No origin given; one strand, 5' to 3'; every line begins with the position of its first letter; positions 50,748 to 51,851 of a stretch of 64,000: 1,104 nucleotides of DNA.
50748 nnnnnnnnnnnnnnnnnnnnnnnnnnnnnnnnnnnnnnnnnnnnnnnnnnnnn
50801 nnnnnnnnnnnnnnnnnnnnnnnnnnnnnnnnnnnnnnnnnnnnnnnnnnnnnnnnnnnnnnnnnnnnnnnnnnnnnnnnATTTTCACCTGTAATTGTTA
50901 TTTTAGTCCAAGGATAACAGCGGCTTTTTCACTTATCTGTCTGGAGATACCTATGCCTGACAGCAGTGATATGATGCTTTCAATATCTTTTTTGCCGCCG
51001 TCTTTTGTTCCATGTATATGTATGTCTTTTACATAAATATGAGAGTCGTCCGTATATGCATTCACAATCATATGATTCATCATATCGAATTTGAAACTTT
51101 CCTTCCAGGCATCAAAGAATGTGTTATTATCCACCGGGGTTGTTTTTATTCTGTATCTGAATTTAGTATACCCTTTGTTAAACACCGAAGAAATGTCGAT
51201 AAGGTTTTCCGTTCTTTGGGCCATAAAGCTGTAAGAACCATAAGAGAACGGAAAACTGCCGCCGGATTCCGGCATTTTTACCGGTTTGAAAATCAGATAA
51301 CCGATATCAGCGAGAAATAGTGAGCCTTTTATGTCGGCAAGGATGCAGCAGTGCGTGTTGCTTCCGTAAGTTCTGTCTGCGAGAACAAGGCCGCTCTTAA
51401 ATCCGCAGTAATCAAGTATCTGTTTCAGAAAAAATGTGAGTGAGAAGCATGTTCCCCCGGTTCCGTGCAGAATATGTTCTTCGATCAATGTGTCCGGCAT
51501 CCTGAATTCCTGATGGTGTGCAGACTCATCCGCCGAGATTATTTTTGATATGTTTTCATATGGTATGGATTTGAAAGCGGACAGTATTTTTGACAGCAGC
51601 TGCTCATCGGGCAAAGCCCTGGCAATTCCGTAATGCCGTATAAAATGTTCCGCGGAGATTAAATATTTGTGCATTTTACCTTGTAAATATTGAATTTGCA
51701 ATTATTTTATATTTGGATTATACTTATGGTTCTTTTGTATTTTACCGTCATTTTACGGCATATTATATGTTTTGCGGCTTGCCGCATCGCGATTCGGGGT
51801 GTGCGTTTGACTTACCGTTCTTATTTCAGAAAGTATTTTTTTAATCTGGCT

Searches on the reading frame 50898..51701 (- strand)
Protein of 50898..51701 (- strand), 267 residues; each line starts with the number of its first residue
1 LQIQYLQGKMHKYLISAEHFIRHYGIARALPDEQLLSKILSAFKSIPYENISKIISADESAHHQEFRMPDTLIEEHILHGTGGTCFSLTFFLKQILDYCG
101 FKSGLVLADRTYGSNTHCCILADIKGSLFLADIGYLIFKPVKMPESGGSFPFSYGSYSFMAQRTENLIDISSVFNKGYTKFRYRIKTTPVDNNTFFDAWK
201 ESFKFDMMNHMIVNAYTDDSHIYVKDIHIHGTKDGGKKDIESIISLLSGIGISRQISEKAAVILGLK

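Call 67: search_protein_families(library=pfam, max_evalue=0.001, proteins=[window:50898-51701:-])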
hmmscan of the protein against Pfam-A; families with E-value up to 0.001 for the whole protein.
window:50898-51701:- (267 aa): 1 family
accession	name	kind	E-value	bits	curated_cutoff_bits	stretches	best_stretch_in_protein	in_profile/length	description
PF00797.23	Acetyltransf_2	-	1.2e-07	32.3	22.8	1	38-235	7-210/240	N-acetyltransferase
